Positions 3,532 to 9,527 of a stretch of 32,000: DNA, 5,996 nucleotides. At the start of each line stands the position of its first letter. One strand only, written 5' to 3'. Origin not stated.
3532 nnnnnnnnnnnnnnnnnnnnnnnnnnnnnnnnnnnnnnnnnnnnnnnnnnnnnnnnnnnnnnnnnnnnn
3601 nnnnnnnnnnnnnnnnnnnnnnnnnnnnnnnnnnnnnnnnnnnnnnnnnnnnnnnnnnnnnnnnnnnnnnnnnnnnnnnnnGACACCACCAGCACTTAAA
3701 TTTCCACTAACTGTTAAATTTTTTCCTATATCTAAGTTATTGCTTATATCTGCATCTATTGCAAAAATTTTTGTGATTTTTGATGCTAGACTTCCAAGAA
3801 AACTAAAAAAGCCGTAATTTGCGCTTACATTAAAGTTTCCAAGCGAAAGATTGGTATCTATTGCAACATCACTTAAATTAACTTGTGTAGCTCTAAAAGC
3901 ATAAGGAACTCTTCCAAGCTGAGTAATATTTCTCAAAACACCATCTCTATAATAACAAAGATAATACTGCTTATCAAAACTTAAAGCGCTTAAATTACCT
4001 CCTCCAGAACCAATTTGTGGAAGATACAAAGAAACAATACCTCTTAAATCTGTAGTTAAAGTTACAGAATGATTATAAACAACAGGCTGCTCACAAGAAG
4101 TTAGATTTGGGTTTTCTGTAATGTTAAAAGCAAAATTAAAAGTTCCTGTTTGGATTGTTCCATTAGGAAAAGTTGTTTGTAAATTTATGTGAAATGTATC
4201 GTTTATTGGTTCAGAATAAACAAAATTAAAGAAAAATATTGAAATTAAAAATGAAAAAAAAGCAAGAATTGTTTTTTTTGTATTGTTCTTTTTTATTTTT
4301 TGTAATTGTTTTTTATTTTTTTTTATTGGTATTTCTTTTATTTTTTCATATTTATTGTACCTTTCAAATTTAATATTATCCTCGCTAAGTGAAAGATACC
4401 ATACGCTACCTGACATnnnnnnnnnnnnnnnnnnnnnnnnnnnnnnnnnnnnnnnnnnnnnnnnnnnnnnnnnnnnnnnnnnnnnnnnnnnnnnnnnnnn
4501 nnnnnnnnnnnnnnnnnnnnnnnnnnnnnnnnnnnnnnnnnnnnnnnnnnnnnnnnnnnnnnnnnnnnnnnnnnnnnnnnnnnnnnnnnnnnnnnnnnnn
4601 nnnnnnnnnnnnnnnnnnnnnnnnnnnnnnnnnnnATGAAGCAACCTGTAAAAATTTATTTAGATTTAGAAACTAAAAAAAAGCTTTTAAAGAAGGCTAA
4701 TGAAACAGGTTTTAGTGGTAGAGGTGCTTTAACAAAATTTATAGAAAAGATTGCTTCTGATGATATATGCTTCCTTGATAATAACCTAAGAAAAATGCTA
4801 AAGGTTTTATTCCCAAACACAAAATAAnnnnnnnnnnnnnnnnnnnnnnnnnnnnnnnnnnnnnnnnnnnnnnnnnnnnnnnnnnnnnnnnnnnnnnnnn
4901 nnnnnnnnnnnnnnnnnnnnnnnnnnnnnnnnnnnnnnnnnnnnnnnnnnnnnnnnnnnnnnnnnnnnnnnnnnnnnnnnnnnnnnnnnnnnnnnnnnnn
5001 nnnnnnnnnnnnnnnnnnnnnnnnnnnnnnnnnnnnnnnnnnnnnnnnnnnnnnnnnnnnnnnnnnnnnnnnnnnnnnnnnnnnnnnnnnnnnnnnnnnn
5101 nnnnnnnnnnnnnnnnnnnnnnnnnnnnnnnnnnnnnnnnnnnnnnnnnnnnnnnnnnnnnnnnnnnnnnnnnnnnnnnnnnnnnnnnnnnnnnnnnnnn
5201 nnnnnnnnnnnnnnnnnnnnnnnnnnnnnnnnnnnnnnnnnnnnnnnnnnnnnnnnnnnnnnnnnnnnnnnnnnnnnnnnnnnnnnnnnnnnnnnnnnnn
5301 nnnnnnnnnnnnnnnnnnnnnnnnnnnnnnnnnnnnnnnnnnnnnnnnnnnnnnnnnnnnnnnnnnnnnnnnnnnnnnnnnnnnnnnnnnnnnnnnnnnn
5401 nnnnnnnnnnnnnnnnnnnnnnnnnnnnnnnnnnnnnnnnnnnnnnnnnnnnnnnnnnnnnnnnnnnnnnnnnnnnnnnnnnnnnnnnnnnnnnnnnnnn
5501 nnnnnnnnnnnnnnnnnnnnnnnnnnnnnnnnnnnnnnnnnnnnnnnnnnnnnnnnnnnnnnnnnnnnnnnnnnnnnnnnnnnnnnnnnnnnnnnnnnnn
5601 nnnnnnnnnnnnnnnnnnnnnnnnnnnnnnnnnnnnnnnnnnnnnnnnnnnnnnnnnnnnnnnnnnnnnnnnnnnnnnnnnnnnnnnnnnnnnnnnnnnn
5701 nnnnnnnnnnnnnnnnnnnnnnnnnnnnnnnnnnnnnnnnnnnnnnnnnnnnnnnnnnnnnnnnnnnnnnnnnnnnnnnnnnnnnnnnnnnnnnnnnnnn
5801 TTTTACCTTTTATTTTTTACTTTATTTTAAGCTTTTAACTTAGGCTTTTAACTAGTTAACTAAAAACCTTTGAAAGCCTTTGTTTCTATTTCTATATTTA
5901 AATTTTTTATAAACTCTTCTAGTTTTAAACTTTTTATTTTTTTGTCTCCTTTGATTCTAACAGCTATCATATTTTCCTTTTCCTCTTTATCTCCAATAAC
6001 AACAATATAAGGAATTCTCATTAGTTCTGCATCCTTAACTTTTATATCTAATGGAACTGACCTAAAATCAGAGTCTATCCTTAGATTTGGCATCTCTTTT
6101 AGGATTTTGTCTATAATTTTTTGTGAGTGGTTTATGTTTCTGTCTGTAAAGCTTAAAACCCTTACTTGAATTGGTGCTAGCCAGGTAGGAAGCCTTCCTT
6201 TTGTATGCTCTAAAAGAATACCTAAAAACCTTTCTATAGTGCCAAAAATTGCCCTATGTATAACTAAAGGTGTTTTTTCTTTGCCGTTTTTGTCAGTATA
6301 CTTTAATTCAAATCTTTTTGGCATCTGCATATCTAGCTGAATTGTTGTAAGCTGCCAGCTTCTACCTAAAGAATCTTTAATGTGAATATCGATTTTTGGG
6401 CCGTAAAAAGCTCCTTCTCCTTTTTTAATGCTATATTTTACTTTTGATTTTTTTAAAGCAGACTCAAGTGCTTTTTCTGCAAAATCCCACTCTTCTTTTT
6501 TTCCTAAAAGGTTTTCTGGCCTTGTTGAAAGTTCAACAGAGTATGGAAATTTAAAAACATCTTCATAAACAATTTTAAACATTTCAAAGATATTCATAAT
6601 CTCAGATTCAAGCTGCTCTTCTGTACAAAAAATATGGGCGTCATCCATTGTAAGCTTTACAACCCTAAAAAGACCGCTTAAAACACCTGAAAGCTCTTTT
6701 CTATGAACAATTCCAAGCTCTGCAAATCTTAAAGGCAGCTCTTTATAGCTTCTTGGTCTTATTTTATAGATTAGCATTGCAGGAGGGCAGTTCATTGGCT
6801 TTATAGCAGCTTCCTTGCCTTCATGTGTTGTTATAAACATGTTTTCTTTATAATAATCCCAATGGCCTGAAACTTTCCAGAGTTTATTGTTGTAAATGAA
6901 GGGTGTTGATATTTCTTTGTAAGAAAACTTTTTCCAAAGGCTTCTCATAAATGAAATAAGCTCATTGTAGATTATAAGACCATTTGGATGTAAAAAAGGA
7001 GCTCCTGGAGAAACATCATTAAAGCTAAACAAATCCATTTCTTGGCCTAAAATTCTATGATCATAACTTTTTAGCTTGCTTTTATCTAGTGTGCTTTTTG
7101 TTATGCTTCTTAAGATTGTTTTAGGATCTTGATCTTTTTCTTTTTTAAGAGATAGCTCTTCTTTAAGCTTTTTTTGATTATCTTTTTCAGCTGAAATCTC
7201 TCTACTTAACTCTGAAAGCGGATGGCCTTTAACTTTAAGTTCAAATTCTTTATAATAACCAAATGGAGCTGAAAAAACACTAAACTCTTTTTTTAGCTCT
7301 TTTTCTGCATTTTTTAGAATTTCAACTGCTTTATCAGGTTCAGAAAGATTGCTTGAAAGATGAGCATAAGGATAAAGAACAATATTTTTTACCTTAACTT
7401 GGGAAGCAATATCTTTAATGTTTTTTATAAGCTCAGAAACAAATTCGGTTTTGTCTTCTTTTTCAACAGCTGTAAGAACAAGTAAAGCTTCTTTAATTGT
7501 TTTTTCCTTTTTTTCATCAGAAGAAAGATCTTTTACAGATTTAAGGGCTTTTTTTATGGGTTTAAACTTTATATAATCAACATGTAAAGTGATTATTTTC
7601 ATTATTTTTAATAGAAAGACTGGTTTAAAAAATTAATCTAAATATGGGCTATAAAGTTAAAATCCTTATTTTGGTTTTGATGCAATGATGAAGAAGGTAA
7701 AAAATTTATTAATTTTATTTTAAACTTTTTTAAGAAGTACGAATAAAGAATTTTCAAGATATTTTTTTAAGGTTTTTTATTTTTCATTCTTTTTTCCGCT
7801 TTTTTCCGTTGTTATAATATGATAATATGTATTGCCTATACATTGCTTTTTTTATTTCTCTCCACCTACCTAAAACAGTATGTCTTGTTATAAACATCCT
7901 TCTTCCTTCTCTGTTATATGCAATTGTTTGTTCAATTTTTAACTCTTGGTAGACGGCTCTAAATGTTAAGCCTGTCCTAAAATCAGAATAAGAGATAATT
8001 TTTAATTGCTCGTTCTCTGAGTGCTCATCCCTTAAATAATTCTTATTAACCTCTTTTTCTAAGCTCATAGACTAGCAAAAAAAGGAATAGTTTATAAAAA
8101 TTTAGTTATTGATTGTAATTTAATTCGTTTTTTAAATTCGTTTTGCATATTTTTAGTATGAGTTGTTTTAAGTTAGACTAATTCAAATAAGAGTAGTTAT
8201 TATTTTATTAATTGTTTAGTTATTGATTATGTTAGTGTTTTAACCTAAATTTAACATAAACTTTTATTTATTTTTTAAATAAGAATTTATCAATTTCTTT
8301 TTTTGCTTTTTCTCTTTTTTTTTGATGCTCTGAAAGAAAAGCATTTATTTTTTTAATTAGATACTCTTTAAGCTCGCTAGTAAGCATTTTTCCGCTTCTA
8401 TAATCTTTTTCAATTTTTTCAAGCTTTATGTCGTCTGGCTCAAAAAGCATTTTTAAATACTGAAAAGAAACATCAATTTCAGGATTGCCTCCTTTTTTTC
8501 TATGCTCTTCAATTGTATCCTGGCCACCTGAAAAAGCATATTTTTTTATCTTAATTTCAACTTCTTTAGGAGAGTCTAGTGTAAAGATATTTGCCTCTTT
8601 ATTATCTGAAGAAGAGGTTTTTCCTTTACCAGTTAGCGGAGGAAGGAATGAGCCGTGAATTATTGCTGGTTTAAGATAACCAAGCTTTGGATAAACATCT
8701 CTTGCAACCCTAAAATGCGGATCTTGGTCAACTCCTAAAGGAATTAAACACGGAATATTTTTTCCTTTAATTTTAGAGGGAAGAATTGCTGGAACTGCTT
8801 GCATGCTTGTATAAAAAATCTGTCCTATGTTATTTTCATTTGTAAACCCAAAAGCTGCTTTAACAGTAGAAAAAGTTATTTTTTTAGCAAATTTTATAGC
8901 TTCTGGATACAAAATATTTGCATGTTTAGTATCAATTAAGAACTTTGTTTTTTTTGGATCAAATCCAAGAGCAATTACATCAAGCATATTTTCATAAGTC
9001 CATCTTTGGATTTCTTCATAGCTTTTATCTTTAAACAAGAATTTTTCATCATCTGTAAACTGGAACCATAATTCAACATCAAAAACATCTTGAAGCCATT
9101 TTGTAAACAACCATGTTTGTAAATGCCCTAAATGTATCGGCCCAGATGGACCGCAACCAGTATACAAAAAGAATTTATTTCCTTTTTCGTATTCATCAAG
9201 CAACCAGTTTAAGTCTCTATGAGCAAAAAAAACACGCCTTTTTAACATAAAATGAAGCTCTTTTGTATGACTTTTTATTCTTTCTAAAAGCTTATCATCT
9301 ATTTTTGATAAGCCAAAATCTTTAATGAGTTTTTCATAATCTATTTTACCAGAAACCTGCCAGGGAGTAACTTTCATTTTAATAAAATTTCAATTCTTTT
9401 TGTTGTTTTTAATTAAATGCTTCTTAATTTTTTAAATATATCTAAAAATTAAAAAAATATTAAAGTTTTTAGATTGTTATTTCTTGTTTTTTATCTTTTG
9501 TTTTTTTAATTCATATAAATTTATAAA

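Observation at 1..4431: Frame-staggered array of four tail-fibre-like ORFs: a broken giant adhesin or an expression gene followed by silent cassettes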

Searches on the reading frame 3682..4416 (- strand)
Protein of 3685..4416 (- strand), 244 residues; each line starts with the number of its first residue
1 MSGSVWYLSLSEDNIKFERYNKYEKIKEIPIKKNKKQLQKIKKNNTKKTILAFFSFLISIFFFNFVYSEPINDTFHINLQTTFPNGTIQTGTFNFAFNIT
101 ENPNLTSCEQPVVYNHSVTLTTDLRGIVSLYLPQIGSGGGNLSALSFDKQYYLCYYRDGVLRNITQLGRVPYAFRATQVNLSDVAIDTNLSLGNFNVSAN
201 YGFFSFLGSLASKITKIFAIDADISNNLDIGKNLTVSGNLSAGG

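Call 61: find_homologous_proteins(query=window:3685-4416:-, max_evalue=0.001)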
Query seq(244 aa) (244 aa): 28 proteins with E <= 0.001 among 561 candidates.
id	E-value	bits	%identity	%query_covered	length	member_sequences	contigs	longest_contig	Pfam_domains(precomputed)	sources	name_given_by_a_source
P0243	4.9e-86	306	62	98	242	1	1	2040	-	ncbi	-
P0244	2.8e-83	297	61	98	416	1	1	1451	-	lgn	-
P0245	5.0e-80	286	54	100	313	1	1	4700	-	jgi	jgi:hypothetical protein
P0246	5.2e-79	283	56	98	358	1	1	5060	-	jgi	-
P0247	1.6e-76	275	53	100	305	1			-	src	-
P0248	8.9e-74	266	64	73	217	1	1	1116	-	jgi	-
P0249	9.4e-74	266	56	99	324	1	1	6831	-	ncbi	ncbi:MAG: hypothetical protein AABX50_02165, partial [Nanoarchaeota archaeon]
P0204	5.3e-71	257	67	73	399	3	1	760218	-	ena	-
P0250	7.5e-71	256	69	70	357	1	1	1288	-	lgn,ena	-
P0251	1.2e-69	252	59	78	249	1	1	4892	-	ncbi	ncbi:MAG: hypothetical protein WD876_01740, partial [Candidatus Pacearchaeota archaeon]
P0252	3.2e-69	251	59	85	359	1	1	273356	-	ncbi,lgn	-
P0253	1.5e-67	246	75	59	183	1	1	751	-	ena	-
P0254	1.4e-61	226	59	77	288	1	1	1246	-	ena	-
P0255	1.6e-61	226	57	73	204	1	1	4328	-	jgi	-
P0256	6.6e-60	221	62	71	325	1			-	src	-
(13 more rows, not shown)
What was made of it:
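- Homologues of the N-terminal domain are mostly cut off at contig ends in other metagenomes, as expected for a hypervariable gene (call 61).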

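Call 72: predict_structure(alignment_id=A3)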
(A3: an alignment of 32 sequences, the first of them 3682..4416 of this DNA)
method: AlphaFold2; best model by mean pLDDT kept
length: 245 residues; sequences in the alignment: 32
mean_pLDDT: 71.8   pTM: 0.45
mean pLDDT of the five models: 71.8, 70.9, 70.4, 67.2, 66.6
residues with pLDDT >= 90: 65; 70-90: 75; 50-70: 58; < 50: 47
segments of 3 or more residues with pLDDT < 50: 1-3, 25-38, 172-176, 178-180, 183-185, 189-191, 194-205
pLDDT, mean of each block of 10 residues (from residue 1): 59 70 50 46 70 92 71 79 95 95 80 92 95 76 80 93 81 46 50 48 49 63 74 77 59
secondary structure, 60 per line:
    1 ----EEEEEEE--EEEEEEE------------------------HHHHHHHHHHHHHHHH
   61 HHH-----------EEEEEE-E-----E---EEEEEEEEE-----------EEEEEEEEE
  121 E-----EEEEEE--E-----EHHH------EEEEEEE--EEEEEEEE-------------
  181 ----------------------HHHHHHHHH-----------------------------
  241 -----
elements in order: E5-11 E14-20 H45-63 E75-80 E92-100 E112-121 E127-132 E151-157 E160-167 H203-211
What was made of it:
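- On MAT / tail-fibre-like trimeric beta-helix fibre adhesins: Only a monomer model of the N-terminal 245 residues was made, showing a membrane helix and a beta-sandwich (call 72).
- Checked: ORF1 alone has a hydrophobic N-terminal segment, predicted as a helix at residues 45-63 (call 72).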

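Call 74: fold_search(model_id=the predicted structure, library=pdb)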
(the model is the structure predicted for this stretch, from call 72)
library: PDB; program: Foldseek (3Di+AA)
matches with E <= 10: 747; with E <= 0.001: 0
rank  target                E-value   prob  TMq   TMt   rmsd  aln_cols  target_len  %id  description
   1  8dhl_A                8.5e-03  1.00  0.24  0.08   4.7        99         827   14  Tannerella forsythia beta-glucuronidase (L2) (released 2023-05-17)
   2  8dhl_B                3.1e-02  0.99  0.25  0.08   4.6        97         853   13  Tannerella forsythia beta-glucuronidase (L2) (released 2023-05-17)
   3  8f90_C                3.5e-02  0.96  0.23  0.35   7.6       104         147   17  Intramolecular ester bond-containing repeat domain 2 from Suipraoptans intestinalis adhesin (released 2024-06-19)
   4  8f90_B                3.9e-02  0.96  0.22  0.34   8.1       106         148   17  Intramolecular ester bond-containing repeat domain 2 from Suipraoptans intestinalis adhesin (released 2024-06-19)
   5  8fha_C                4.6e-02  0.98  0.24  0.38   7.7       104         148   12  Intramolecular ester bond-containing repeat domain 1 from Suipraoptans intestinalis adhesin (released 2024-06-19)
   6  8f90_A                4.6e-02  0.98  0.24  0.37   7.5       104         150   16  Intramolecular ester bond-containing repeat domain 2 from Suipraoptans intestinalis adhesin (released 2024-06-19)
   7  1ksj_B                4.6e-02  0.97  0.22  0.34   5.3        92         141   10  Complex of Arl2 and PDE delta, Crystal Form 2 (SeMet) (released 2002-05-08)
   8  9blo_A                4.6e-02  0.97  0.22  0.36   7.7       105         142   10  T450C mutant of repeat domain 2 from Clostridium perfringens adhesin CPE0147 without intramolecular ester bond (released 2025-05-07)
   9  8dj2_A                4.9e-02  0.98  0.24  0.39   7.5       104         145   10  Intramolecular ester bond-containing repeat domain from Chlamydia trachomatis adhesin (released 2023-08-02)
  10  5jpm_A                5.2e-02  0.98  0.22  0.09   6.6        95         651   15  Structure of the complex of human complement C4 with MASP-2 rebuilt using iMDFF (released 2016-08-10)
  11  9blp                  5.5e-02  0.97  0.23  0.37   7.7       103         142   11  T450S mutant of repeat domain 2 from Clostridium perfringens adhesin CPE0147 with intramolecular ester bond (released 2025-05-07)
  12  6byg_B                5.8e-02  0.97  0.22  0.07   6.0        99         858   11  Crystal structure of the nucleophile mutant (E575A) of the GH2 exo-beta-mannanase from Xanthomonas axonopodis pv. citr (released 2018-07-18)
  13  3cmg                  6.2e-02  0.98  0.24  0.10   3.7        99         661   13  Crystal structure of putative beta-galactosidase from Bacteroides fragilis (released 2008-04-29)
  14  8fha_D                6.5e-02  0.97  0.25  0.39   7.7       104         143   12  Intramolecular ester bond-containing repeat domain 1 from Suipraoptans intestinalis adhesin (released 2024-06-19)
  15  5fce_B                6.9e-02  0.97  0.23  0.43   4.7        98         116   13  The crystal structure of the ligand binding region of Serine-glutamate repeat protein A (SgrA) of Enterococcus faecium (released 2016-07-06)
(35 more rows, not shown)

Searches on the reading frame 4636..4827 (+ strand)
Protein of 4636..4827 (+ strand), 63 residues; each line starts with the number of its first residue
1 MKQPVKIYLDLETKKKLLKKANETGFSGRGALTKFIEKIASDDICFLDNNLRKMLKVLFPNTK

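Call 35: find_encoding_contigs(protein=window:4636-4827:+, flank=10000, max_places=6)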
Protein window:4636-4827:+ (63 aa): 1 contig read that carries it; 1 place shown.
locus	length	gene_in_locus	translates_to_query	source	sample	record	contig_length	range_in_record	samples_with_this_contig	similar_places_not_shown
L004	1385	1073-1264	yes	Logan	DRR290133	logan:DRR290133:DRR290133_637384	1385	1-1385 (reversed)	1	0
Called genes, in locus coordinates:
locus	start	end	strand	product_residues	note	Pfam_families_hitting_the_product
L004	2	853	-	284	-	?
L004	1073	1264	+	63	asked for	-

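Call 51: search_protein_families(library=pfam, max_evalue=0.001, proteins=[window:4636-4827:+])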
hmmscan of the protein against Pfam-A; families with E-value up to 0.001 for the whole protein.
window:4636-4827:+ (63 aa): 0 families

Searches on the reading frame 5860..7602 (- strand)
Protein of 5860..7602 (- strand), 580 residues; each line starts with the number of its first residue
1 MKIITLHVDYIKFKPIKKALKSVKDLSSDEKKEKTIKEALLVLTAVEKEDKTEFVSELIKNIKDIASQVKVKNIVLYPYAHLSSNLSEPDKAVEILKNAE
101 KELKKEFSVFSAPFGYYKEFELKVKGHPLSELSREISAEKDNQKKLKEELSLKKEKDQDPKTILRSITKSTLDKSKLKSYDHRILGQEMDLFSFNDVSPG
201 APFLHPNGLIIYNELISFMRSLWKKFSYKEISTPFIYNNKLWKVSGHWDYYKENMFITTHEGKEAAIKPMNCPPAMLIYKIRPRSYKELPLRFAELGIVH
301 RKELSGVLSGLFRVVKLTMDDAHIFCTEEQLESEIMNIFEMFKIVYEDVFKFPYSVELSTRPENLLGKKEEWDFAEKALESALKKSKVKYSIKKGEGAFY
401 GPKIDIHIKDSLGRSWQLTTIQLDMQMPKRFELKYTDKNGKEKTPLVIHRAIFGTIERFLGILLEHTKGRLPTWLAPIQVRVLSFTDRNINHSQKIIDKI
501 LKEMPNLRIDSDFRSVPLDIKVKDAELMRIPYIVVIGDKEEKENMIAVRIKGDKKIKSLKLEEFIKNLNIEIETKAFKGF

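Call 20: find_encoding_contigs(protein=window:5860-7602:-, flank=10000, max_places=3)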
Protein window:5860-7602:- (580 aa): 1 contig read that carries it; 1 place shown.
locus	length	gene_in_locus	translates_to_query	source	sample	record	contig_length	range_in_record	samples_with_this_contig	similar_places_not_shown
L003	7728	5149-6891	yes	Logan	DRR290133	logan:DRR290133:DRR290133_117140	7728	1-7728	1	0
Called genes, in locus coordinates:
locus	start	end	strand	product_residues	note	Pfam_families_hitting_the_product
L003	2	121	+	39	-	?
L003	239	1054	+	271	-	-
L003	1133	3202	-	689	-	PF01835:MG2 (faint)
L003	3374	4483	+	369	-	PF00579:tRNA-synt_1b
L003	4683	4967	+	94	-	-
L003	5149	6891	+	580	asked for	PF08915:tRNA-Thr_ED, PF00587:tRNA-synt_2b, PF03129:HGTP_anticodon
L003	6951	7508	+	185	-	-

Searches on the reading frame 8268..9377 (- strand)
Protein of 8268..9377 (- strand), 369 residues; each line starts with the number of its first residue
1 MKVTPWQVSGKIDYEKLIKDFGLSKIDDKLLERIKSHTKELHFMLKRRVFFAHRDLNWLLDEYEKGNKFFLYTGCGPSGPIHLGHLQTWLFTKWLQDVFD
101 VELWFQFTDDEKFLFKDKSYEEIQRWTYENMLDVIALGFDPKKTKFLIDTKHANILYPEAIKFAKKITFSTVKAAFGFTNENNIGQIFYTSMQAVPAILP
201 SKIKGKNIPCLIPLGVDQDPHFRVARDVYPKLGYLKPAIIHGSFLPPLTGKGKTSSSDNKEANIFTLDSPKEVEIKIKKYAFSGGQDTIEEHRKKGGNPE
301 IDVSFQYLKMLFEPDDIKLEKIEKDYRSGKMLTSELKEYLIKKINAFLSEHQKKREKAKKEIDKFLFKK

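Call 51: search_protein_families(library=pfam, max_evalue=0.001, proteins=[window:8268-9377:-])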
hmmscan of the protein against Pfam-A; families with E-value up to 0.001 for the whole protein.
window:8268-9377:- (369 aa): 1 family
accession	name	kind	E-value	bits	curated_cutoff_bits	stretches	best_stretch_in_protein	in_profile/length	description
PF00579.31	tRNA-synt_1b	-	1.3e-25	90.7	21.1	1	66-348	3-291/292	tRNA synthetases class I (W and Y)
